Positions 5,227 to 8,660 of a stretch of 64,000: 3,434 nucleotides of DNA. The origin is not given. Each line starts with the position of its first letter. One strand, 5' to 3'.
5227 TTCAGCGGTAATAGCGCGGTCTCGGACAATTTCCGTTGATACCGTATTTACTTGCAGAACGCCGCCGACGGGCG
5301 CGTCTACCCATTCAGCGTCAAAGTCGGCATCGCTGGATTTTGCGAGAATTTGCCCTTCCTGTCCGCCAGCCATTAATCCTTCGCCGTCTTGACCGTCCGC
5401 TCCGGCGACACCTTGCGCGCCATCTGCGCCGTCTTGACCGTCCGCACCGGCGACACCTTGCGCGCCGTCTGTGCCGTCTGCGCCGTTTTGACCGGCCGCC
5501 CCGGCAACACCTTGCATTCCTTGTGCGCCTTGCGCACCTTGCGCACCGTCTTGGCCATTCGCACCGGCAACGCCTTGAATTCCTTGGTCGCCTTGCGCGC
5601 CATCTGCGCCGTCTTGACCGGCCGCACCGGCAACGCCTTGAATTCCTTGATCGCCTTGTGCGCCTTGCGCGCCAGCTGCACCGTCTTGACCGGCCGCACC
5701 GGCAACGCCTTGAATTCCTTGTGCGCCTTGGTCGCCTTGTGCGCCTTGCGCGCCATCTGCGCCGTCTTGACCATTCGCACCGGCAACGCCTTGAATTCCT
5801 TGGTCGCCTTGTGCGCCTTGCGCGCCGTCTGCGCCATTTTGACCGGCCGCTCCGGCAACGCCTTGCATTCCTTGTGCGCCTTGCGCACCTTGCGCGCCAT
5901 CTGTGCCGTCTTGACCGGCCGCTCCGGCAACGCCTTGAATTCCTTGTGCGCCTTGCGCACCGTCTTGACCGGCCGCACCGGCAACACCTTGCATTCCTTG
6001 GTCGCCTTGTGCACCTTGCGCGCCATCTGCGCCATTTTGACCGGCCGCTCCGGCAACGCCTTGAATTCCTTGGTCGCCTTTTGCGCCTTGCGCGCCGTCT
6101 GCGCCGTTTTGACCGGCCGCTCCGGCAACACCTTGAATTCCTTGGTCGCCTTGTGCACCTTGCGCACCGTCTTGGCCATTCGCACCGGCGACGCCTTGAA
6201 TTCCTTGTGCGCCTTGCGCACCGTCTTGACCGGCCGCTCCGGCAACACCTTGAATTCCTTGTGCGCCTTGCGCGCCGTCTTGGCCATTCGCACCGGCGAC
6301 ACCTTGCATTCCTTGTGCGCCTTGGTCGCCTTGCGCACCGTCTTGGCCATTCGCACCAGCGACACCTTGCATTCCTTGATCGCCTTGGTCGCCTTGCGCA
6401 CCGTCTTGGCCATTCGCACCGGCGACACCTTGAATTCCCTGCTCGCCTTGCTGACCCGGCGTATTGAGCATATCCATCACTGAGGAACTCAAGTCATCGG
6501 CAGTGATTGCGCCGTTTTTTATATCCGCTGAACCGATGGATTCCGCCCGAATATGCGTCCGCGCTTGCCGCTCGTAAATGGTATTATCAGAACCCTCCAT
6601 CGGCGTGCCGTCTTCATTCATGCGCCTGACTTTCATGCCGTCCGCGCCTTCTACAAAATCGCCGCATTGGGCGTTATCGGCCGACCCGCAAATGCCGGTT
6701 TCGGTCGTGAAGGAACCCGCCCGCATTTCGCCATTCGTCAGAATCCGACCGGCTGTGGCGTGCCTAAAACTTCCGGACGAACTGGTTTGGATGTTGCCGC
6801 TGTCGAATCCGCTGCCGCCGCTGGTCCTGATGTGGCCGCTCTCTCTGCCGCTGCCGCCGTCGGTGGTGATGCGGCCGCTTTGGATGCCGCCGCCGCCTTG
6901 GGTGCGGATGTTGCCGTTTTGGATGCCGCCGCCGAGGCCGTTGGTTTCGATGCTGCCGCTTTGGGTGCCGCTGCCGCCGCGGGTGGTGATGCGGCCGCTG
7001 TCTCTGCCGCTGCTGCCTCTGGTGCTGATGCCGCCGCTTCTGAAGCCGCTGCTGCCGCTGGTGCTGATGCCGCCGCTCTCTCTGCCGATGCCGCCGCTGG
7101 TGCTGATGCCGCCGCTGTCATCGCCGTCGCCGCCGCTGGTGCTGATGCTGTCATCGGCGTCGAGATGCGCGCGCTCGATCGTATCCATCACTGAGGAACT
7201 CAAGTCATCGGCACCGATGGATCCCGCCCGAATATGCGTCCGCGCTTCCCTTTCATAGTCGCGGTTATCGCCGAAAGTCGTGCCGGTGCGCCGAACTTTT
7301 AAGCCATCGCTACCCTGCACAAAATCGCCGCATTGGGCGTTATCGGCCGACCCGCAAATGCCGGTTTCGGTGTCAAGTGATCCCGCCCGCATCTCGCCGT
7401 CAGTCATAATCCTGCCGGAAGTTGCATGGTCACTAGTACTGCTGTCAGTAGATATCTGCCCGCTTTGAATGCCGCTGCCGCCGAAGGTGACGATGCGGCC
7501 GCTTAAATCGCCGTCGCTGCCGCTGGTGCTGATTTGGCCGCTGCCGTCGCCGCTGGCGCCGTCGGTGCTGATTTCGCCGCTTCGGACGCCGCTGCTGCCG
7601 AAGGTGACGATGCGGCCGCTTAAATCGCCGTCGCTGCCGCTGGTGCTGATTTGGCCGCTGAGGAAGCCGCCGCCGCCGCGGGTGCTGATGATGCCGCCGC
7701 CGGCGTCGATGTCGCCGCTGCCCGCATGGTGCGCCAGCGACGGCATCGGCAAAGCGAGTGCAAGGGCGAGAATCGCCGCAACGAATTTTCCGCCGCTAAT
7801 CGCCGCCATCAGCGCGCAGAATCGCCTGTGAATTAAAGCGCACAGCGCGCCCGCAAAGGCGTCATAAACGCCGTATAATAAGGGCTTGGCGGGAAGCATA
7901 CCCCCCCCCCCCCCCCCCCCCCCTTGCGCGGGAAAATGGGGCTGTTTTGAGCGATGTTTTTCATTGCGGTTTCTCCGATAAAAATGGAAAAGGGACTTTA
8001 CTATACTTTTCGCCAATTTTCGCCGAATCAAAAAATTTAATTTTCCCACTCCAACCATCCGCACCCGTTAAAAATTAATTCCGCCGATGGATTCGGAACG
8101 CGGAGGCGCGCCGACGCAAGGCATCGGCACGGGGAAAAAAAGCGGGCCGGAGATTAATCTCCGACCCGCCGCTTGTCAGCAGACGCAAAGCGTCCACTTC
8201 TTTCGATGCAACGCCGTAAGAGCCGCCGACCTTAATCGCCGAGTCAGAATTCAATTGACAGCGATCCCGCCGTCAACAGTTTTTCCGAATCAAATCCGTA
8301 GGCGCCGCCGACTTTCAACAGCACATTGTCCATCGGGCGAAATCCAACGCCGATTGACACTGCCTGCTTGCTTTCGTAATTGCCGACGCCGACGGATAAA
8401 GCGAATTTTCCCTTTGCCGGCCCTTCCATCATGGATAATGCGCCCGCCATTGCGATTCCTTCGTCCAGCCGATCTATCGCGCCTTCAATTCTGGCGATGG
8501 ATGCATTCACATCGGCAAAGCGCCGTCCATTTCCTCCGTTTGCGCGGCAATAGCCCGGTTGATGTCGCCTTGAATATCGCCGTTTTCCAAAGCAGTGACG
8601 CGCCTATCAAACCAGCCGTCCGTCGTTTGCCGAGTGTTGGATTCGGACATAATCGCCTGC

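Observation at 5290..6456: Proline-free 119-triplet collagen stalk inside a trimeric autotransporter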

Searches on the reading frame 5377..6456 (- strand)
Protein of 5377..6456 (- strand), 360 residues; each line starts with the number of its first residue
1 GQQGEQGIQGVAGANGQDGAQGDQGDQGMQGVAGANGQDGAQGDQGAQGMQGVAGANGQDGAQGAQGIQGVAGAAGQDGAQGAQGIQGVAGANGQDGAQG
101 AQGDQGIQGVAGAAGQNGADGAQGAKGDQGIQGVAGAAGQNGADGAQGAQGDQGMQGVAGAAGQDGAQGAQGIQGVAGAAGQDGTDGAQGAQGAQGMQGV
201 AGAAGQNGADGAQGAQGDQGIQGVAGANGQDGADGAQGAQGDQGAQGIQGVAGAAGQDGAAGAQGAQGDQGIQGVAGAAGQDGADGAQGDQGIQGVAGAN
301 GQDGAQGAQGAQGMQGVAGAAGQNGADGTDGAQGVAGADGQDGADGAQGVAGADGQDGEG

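Call 82: search_solved_structures(query=window:5377-6456:-, max_evalue=0.001, show_alignments=0)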
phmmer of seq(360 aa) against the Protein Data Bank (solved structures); distinct sequences matched with E-value up to 0.001: 40.
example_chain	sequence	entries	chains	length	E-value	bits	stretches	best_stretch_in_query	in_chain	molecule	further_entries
3hqv_B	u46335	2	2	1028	1.2e-137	461.8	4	6-357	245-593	Collagen alpha-2(I) chain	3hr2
8zxl_X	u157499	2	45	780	1.9e-133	448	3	20-349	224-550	spindlefibril | axialfibril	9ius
3hqv_A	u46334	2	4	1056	6.3e-133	446.2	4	27-343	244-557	Collagen alpha-1(I) chain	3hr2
9han_B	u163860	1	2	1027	2.7e-44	154.7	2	32-293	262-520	Collagen type VI alpha 2 chain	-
9han_A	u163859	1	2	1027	3.8e-38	134.5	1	21-358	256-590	Collagen type VI alpha 1 chain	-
9han_C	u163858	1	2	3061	5.1e-33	117.6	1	14-349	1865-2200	Collagen type VI alpha 3 chain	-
9wxp_BK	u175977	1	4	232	6.4e-31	110.7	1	102-340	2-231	Collagen type IX alpha 2 chain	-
9wxp_BD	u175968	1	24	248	6.9e-30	107.3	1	78-328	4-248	Collagen type II alpha 1 chain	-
9wxp_DD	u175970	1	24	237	1e-29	106.7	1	130-355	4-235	Collagen type II alpha 1 chain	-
9wxp_AC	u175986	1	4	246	1.5e-28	102.9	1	134-357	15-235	Collagen type XI alpha 1 chain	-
9wxp_CC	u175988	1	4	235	2.4e-28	102.2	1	49-285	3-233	Collagen type XI alpha 1 chain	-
9wxp_BA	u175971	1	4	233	3.1e-28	101.9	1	124-352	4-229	Fibrillar collagen NC1 domain-containing protein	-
9wxp_BC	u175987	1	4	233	3.3e-28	101.8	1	24-220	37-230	Collagen type XI alpha 1 chain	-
9wxp_AA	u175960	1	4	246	5.5e-28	101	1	133-358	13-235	Collagen alpha-1(V) chain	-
9wxp_AB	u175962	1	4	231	1.1e-27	100.1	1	13-239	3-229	Chromaffin granule amine transporter isoform X1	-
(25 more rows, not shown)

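Call 83: search_solved_structures(query=window:5377-6456:-, max_evalue=1e-100, show_alignments=2)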
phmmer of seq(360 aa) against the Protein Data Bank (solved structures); distinct sequences matched with E-value up to 1e-100: 3.
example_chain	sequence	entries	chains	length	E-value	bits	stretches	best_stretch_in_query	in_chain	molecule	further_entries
3hqv_B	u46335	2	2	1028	1.2e-137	461.8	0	6-357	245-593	Collagen alpha-2(I) chain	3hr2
8zxl_X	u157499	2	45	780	1.9e-133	448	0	20-349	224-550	spindlefibril | axialfibril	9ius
3hqv_A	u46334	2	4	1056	6.3e-133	446.2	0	27-343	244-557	Collagen alpha-1(I) chain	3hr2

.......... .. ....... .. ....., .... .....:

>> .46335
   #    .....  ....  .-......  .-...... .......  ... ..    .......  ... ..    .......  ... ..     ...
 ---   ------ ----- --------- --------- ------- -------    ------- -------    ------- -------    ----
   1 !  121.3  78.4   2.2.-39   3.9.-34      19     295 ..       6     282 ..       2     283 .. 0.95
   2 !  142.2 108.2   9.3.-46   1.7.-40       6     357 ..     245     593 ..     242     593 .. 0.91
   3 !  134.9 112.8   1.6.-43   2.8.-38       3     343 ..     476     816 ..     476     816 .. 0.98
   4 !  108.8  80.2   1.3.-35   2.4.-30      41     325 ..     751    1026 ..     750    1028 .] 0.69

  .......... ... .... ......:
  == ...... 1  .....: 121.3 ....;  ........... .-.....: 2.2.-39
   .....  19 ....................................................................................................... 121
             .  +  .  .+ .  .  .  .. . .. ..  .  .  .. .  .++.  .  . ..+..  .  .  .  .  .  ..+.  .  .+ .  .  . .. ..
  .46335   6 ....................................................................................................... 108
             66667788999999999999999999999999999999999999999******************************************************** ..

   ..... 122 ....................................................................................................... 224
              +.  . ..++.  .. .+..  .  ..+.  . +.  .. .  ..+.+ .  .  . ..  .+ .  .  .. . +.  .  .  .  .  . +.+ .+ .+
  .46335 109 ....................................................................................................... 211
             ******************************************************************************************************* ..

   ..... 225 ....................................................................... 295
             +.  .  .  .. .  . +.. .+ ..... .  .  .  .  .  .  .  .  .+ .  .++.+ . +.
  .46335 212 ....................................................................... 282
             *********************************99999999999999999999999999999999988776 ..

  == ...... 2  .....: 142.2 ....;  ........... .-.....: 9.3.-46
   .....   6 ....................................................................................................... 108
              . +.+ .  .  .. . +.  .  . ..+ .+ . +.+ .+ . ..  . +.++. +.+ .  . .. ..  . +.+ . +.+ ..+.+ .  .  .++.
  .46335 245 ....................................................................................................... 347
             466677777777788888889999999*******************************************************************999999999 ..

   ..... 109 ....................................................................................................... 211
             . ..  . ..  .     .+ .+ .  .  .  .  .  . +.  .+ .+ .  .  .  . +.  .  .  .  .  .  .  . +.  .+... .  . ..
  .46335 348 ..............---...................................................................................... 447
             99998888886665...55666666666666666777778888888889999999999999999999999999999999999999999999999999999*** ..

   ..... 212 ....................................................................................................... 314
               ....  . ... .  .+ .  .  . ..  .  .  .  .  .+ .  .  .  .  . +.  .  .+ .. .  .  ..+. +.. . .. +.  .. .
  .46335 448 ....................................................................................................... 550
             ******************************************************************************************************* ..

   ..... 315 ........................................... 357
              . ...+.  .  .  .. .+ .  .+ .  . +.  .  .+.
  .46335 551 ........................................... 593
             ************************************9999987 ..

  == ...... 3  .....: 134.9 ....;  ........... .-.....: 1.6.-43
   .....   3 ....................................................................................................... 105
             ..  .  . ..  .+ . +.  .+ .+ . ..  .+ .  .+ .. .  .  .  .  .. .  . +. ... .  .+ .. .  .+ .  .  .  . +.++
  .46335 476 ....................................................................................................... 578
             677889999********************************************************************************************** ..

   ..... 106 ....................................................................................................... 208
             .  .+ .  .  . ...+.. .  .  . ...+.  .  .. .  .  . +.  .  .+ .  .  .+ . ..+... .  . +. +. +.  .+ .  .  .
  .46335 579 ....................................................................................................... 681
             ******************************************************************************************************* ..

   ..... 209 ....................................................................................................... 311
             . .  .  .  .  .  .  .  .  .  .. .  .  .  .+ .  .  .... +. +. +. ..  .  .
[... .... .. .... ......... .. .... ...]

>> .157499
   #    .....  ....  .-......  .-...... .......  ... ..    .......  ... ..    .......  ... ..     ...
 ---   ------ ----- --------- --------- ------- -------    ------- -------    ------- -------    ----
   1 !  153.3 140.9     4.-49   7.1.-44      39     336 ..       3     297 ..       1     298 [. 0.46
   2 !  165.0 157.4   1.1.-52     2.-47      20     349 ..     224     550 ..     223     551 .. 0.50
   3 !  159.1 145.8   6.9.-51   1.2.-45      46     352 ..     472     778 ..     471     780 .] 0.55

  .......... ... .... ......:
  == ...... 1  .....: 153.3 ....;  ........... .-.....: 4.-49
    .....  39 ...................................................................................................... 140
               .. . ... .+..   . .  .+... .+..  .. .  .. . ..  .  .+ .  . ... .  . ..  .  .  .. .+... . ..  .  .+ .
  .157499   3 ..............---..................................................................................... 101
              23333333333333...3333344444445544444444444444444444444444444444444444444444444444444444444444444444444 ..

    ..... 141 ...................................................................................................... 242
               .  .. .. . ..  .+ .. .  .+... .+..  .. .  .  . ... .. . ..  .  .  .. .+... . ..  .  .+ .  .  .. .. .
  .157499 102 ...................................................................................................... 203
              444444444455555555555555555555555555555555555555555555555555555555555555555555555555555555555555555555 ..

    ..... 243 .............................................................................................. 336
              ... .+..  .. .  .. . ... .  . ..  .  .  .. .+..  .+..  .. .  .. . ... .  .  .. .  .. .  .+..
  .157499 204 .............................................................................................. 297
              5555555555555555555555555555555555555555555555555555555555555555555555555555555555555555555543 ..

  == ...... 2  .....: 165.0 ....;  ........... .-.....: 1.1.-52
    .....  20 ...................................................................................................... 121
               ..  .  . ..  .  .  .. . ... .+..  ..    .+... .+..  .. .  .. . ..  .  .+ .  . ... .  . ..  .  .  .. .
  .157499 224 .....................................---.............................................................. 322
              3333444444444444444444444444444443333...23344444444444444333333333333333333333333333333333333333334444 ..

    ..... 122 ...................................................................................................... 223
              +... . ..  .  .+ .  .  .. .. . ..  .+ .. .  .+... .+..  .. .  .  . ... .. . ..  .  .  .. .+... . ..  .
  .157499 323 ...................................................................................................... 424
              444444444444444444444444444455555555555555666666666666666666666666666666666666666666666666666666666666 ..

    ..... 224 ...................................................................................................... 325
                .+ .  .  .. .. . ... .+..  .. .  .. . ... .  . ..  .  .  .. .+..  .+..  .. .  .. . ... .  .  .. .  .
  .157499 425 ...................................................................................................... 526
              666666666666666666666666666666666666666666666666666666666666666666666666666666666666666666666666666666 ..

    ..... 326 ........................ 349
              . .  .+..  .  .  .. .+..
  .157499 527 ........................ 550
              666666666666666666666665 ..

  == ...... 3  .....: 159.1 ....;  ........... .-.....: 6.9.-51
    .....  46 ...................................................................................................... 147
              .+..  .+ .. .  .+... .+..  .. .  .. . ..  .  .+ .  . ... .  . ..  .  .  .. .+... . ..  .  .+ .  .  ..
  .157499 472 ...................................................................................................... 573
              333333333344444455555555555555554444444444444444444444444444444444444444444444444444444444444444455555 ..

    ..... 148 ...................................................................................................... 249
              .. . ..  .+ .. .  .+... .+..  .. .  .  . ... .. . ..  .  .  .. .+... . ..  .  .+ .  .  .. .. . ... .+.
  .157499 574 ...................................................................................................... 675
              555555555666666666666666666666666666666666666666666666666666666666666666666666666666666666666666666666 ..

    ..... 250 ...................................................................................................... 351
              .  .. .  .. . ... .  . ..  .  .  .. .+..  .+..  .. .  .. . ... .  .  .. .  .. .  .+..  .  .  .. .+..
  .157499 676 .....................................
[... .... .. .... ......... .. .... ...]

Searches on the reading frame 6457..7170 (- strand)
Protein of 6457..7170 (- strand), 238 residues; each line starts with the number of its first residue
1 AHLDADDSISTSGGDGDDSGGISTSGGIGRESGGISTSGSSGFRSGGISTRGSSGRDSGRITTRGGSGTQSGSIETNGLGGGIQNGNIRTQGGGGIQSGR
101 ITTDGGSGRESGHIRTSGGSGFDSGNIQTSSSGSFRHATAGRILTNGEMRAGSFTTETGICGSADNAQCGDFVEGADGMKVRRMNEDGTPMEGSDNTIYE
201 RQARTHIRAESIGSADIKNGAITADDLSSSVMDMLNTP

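Call 50: predict_structure(alignment_id=A2)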
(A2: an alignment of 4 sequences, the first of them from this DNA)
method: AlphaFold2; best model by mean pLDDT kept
length: 238 residues; sequences in the alignment: 4
mean_pLDDT: 36.6   pTM: 0.27
mean pLDDT of the five models: 36.6, 36.4, 33.7, 33.3, 33.1
residues with pLDDT >= 90: 0; 70-90: 0; 50-70: 6; < 50: 232
segments of 3 or more residues with pLDDT < 50: 1-60, 62-188, 194-238
pLDDT, mean of each block of 10 residues (from residue 1): 33 37 38 40 41 38 40 40 37 36 36 37 36 27 27 27 30 37 47 45 30 35 42 42
secondary structure, 60 per line:
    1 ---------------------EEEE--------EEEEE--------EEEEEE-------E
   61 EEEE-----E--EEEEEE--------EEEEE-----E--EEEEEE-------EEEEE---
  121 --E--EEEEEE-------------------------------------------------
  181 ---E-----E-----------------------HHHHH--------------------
elements in order: E22-25 E34-38 E47-52 E60-64 E73-78 E87-91 E100-105 E113-117 E126-131 H214-218

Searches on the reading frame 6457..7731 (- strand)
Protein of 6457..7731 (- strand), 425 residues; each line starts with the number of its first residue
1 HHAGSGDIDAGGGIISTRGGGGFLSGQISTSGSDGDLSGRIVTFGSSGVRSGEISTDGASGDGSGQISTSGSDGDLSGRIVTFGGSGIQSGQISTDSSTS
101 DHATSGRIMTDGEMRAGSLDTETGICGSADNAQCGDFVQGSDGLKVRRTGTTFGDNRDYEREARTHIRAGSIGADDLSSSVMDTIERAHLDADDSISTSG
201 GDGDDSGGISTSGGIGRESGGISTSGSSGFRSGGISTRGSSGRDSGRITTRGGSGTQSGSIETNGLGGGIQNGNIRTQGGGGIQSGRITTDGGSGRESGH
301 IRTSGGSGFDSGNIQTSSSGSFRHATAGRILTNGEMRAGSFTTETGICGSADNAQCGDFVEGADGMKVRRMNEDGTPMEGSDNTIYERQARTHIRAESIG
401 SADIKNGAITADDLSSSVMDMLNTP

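Call 43: search_solved_structures(query=window:6457-7731:-, max_evalue=1, show_alignments=2)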
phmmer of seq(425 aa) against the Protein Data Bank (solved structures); distinct sequences matched with E-value up to 1: 0.

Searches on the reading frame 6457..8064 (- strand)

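Call 6: search_protein_families(library=pfam, proteins=[window:6457-8064:-], max_evalue=10)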
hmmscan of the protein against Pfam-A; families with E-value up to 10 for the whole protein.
seq(536 aa): 1 family
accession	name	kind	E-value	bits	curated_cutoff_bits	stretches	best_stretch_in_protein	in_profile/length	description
PF08456.15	Vmethyltransf_C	-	0.28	11.2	25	1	230-266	114-145/230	Viral methyltransferase C-terminal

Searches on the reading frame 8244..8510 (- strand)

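Call 4: search_protein_families(library=pfam, proteins=[window:8244-8510:-], max_evalue=0.01)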
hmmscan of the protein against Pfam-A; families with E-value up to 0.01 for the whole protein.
window:8244-8510:- (88 aa): 1 family
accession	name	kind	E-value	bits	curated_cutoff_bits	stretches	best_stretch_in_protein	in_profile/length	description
PF03895.21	YadA_anchor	-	7.1e-13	48.9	22.7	1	32-88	5-60/60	YadA-like membrane anchor domain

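Call 5: search_protein_families(library=ncbifam, proteins=[window:8244-8510:-], max_evalue=0.01)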
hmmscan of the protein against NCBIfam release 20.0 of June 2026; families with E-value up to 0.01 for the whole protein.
window:8244-8510:- (88 aa): 1 family
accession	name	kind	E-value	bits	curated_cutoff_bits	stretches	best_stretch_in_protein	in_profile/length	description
NF033478.1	YadA_autotrans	exception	1.3e-10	40.9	750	1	12-87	383-458/459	trimeric autotransporter adhesin YadA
